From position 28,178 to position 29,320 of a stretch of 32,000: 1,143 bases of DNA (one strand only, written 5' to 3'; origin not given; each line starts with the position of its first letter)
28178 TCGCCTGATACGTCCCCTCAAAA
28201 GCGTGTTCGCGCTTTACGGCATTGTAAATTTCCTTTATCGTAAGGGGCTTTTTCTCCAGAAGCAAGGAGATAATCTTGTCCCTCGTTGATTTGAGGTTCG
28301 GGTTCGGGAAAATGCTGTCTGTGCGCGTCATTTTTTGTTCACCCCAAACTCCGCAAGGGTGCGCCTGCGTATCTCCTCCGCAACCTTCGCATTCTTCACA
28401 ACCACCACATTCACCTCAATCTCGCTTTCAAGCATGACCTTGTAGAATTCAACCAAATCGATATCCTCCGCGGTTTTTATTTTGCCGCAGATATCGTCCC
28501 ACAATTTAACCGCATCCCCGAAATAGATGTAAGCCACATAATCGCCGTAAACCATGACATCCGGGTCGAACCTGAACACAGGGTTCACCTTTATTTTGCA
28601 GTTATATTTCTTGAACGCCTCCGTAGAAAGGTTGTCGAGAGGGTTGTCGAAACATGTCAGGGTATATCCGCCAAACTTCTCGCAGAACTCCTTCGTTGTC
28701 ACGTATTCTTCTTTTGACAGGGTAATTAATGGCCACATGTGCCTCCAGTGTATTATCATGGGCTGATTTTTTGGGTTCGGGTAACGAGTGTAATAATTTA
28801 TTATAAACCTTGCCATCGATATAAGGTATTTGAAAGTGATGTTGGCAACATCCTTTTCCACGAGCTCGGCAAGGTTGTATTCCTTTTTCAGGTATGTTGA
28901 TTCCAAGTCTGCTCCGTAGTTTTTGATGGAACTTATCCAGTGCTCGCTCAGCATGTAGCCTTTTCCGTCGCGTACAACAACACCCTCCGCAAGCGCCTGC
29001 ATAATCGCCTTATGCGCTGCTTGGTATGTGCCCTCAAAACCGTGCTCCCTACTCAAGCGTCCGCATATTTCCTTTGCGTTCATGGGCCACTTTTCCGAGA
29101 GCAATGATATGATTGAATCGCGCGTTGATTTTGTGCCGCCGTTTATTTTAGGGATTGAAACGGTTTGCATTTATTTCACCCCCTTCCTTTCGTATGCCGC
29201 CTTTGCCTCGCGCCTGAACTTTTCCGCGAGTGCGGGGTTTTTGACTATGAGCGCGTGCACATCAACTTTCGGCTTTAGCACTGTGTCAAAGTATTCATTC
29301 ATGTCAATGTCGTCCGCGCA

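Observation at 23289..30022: Eight tandem, translationally coupled paralogues of an unassigned 'wHTH + ~190-aa C-terminal domain' family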

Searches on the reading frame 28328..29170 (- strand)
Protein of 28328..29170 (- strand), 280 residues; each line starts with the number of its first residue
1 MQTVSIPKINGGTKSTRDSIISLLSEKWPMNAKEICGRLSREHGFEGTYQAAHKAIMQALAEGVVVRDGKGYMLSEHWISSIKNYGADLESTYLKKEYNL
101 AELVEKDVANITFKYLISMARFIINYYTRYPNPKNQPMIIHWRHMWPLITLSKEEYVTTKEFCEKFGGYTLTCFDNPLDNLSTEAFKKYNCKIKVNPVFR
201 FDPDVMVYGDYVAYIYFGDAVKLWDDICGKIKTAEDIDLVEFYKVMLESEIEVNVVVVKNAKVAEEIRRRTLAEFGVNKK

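Call 4: search_protein_families(library=pfam, proteins=[window:28328-29170:-], max_evalue=1)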
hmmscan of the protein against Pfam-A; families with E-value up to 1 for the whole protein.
window:28328-29170:- (280 aa): 1 family
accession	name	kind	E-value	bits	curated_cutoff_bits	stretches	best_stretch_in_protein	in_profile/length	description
PF21476.4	PF0610-like_N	-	0.13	12.9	33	1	16-39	2-24/50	PF0610-like, N-terminal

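Call 8: search_protein_families(library=ncbifam, proteins=[window:28328-29170:-], max_evalue=1)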
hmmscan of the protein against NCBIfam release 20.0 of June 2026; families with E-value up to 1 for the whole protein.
window:28328-29170:- (280 aa): 0 families

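Call 15: predict_structure(alignment_id=A2)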
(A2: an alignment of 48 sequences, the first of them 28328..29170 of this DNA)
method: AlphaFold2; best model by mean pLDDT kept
length: 280 residues; sequences in the alignment: 48
mean_pLDDT: 88.6   pTM: 0.73
mean pLDDT of the five models: 88.6, 88.1, 88.0, 87.3, 87.1
residues with pLDDT >= 90: 183; 70-90: 73; 50-70: 16; < 50: 8
segments of 3 or more residues with pLDDT < 50: 1-4, 9-11
pLDDT, mean of each block of 10 residues (from residue 1): 47 78 96 97 94 96 95 92 73 66 85 90 85 93 92 90 92 94 95 95 95 94 90 93 89 95 97 84
secondary structure, 60 per line:
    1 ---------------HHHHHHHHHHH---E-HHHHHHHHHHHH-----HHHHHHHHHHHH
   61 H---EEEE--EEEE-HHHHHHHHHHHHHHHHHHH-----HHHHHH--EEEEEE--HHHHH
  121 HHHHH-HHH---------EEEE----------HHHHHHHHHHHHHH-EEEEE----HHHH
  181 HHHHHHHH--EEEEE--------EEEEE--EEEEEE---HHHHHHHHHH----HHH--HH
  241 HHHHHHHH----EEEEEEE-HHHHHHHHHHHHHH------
elements in order: H16-26 H32-43 H49-61 E65-68 E71-74 H76-94 H100-105 E108-113 H116-125 E139-142 H153-166 E168-172 H177-188 E191-195 E204-208 E211-216 H220-229 H239-248 E253-259 H261-274

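Call 18: fold_search(model_id=the predicted structure, library=pdb)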
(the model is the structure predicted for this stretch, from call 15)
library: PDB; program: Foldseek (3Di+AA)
matches with E <= 10: 973; with E <= 0.001: 7
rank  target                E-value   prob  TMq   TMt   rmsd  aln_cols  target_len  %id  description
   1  5bpd_C                1.6e-08  1.00  0.33  0.35  16.4       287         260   11  Structure of TrmBL2, an archaeal chromatin protein, shows a novel mode of DNA binding. (released 2015-09-02)
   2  5bpd_D                7.2e-08  1.00  0.33  0.35  16.2       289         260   11  Structure of TrmBL2, an archaeal chromatin protein, shows a novel mode of DNA binding. (released 2015-09-02)
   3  5bpi_D                9.3e-08  1.00  0.34  0.36  16.4       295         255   11  Structure of TrmBL2, an archaeal chromatin protein, shows a novel mode of DNA binding. (released 2015-09-02)
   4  5bpi_C                1.5e-07  1.00  0.34  0.37  16.2       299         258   11  Structure of TrmBL2, an archaeal chromatin protein, shows a novel mode of DNA binding. (released 2015-09-02)
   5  5box_A                2.1e-07  1.00  0.32  0.34  24.0       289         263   11  Structure of TrmBL2, an archaeal chromatin protein, shows a novel mode of DNA binding. (released 2015-09-02)
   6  4a5z_B                4.2e-04  0.99  0.28  0.45   8.2       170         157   12  Structures of MITD1 (released 2012-11-14)
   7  4urj_C                7.0e-04  1.00  0.34  0.50   6.3       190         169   10  Crystal structure of human BJ-TSA-9 (released 2014-10-01)
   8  1bja_A                1.1e-03  1.00  0.22  0.58   4.5        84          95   13  ACTIVATION DOMAIN OF THE PHAGE T4 TRANSCRIPTION FACTOR MOTA (released 1998-11-04)
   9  4ggk                  1.5e-03  1.00  0.34  0.52   6.9       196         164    6  Crystal structure of Zucchini from mouse (mZuc / PLD6 / MitoPLD) bound to tungstate (released 2012-10-10)
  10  4ggj                  1.7e-03  1.00  0.33  0.51   8.1       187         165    5  Crystal structure of Zucchini from mouse (mZuc / PLD6 / MitoPLD) (released 2012-10-10)
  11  6k4y_M                3.6e-03  0.80  0.23  0.29  17.5       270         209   12  CryoEM structure of sigma appropriation complex (released 2019-08-07)
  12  4qvg_B                4.1e-03  0.84  0.20  0.17  12.8       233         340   12  Crystal structure of S-adenosylmethionine-dependent methyltransferase SibL in its apo form (released 2015-05-27)
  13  1xdo_A                4.9e-03  0.99  0.33  0.15   6.2       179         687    8  Crystal Structure of Escherichia coli Polyphosphate Kinase (released 2005-06-21)
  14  4qvg_C                4.9e-03  0.85  0.20  0.17  10.9       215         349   12  Crystal structure of S-adenosylmethionine-dependent methyltransferase SibL in its apo form (released 2015-05-27)
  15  1okr_B                5.6e-03  1.00  0.23  0.48  10.8       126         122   17  Three-dimensional structure of S.aureus methicillin-resistance regulating transcriptional repressor MecI. (released 2003-10-09)
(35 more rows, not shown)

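Call 28: search_protein_representatives(alignment_id=A2)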
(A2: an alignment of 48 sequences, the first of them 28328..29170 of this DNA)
Query: 48 sequences, 283 profile positions. Proteins with E-value up to 0.001 (for the whole library): 2460; up to 1e-10: 1948; up to 1e-30: 692. The best 150 are listed.
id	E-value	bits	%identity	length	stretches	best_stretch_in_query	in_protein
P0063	1.0e-129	448.6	-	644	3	1-282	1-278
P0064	4.5e-129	446.5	-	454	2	1-281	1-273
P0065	1.0e-120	419.1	-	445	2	1-282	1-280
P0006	1.3e-114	399.1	-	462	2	1-281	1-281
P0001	8.9e-101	353.7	-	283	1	4-281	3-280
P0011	3.2e-100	351.9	-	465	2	2-282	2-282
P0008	1.7e-98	346.2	-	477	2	12-280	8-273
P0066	6.0e-97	341.1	-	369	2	1-280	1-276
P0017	2.8e-93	329.1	-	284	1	1-282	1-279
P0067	4.8e-92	325.0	-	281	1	1-280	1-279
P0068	1.4e-90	320.2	-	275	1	7-281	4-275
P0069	5.1e-90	318.4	-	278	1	12-282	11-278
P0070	2.5e-89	316.1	-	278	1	5-280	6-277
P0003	5.9e-89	314.9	-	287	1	1-280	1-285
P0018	3.2e-88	312.5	-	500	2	11-282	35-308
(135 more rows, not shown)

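Call 64: search_protein_families(library=padloc, proteins=[window:28328-29170:-], max_evalue=0.01)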
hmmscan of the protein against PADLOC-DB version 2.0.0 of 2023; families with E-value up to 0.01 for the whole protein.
window:28328-29170:- (280 aa): 0 families

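Call 87: search_protein_families(library=pfam, alignment_id=A2, max_evalue=1)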
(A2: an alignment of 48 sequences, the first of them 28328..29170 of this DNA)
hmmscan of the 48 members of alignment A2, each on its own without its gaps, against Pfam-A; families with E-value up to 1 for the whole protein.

A. member 1, window:28328-29170:- (280 aa): 1 family
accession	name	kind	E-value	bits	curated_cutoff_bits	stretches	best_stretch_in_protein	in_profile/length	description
PF21476.4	PF0610-like_N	-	0.13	12.9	33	1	16-39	2-24/50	PF0610-like, N-terminal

B. families by the number of members that match (of 48 scanned): 84 families (the first 25 are shown)
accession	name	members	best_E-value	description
PF01475.25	FUR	11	7.8e-05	Ferric uptake regulator family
PF08461.16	HTH_12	11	0.00023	Ribonuclease R winged-helix domain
PF03965.22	Penicillinase_R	10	0.0055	Penicillinase repressor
PF21100.3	MCM_C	6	0.00024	MCM protein C-terminal winged helix-turn-helix domain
PF25212.1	HVO_A0114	5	0.00021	HVO_A0114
PF07106.19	TBPIP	5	0.0015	TBPIP/Hop2 winged helix domain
PF21476.4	PF0610-like_N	5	0.014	PF0610-like, N-terminal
PF25213.1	HVO_A0261_N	5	0.035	HVO_A0261 N-terminal domain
PF13565.12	HTH_32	5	0.041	Homeodomain-like domain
PF04492.19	Phage_rep_O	3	0.0051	Bacteriophage replication protein O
PF08279.18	HTH_11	3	0.018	HTH domain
PF14947.12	HTH_45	2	0.019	Winged helix-turn-helix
PF14890.11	Intein_splicing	2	0.021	Intein splicing domain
PF05732.17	RepL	2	0.031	Firmicute plasmid replication protein (RepL)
PF13545.12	HTH_Crp_2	2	0.083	Crp-like helix-turn-helix domain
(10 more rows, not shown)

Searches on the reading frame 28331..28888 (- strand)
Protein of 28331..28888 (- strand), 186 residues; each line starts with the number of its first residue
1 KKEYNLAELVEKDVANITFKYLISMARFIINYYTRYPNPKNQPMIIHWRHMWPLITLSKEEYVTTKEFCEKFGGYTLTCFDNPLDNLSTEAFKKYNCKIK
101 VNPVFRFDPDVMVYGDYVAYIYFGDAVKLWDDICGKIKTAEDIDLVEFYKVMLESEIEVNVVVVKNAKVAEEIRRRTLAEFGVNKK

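Call 35: predict_structure(alignment_id=A3)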
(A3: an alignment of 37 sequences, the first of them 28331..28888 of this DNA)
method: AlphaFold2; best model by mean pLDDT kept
length: 186 residues; sequences in the alignment: 37
mean_pLDDT: 92.7   pTM: 0.88
mean pLDDT of the five models: 92.7, 92.4, 91.9, 91.9, 91.4
residues with pLDDT >= 90: 157; 70-90: 23; 50-70: 5; < 50: 1
segments of 3 or more residues with pLDDT < 50: none
pLDDT, mean of each block of 10 residues (from residue 1): 75 94 94 94 96 89 94 95 93 97 94 98 92 91 91 92 98 98 80
secondary structure, 60 per line:
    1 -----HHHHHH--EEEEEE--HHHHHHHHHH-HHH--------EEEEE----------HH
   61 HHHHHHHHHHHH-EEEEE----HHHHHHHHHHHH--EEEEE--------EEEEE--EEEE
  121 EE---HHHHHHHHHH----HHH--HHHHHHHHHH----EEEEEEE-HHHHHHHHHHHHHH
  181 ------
elements in order: H6-11 E14-19 H22-31 E44-48 H59-72 E74-78 H83-94 E97-101 E110-114 E117-122 H126-135 H145-154 E159-165 H167-180

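Call 37: fold_search(model_id=the predicted structure, library=pdb)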
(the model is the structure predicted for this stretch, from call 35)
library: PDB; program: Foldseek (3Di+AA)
matches with E <= 10: 771; with E <= 0.001: 7
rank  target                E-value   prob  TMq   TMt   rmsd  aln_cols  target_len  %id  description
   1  5bpd_C                1.2e-04  1.00  0.44  0.33   7.2       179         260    9  Structure of TrmBL2, an archaeal chromatin protein, shows a novel mode of DNA binding. (released 2015-09-02)
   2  5bpi_C                1.8e-04  1.00  0.46  0.35   6.7       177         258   10  Structure of TrmBL2, an archaeal chromatin protein, shows a novel mode of DNA binding. (released 2015-09-02)
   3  4a5z_B                2.3e-04  0.99  0.37  0.42   8.5       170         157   12  Structures of MITD1 (released 2012-11-14)
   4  5bpd_D                2.6e-04  1.00  0.46  0.35   6.9       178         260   10  Structure of TrmBL2, an archaeal chromatin protein, shows a novel mode of DNA binding. (released 2015-09-02)
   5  5bpi_D                2.8e-04  1.00  0.46  0.35   7.3       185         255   11  Structure of TrmBL2, an archaeal chromatin protein, shows a novel mode of DNA binding. (released 2015-09-02)
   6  4ggk                  6.6e-04  1.00  0.48  0.53   7.4       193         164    5  Crystal structure of Zucchini from mouse (mZuc / PLD6 / MitoPLD) bound to tungstate (released 2012-10-10)
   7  4ggj                  7.1e-04  1.00  0.47  0.52   8.0       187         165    5  Crystal structure of Zucchini from mouse (mZuc / PLD6 / MitoPLD) (released 2012-10-10)
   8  6ehi_B                1.6e-03  0.99  0.44  0.50   6.2       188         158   11  NucT from Helicobacter pylori (released 2018-01-17)
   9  2o8r_A                3.4e-03  0.99  0.51  0.18   6.7       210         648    9  Crystal Structure of Polyphosphate Kinase from Porphyromonas Gingivalis (released 2006-12-19)
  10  9qqv                  3.7e-03  0.99  0.40  0.23   6.7       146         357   14  Structure of the F13 protein of Vaccinia virus in complex with G243-1720 (released 2025-12-24)
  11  1byr                  4.4e-03  1.00  0.53  0.62   4.9       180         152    9  CRYSTAL STRUCTURE OF A PHOSPHOLIPASE D FAMILY MEMBER, NUC FROM SALMONELLA TYPHIMURIUM (released 1999-10-19)
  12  4gem_B                9.8e-03  0.84  0.36  0.35  15.8       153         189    8  Crystal structure of Zucchini (K171A) (released 2012-10-17)
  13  9fhs                  1.3e-02  0.94  0.39  0.22   7.1       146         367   14  Structure of the F13 protein of Vaccinia virus (F432 crystal form) (released 2025-03-12)
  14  7e0m_B                2.0e-02  0.90  0.46  0.24   7.9       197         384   10  Crystal structure of phospholipase D (released 2021-12-22)
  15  9fhk_A                2.5e-02  0.92  0.49  0.29   8.5       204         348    5  Structure of the F13 protein of Vaccinia virus (P21 crystal form) (released 2025-03-12)
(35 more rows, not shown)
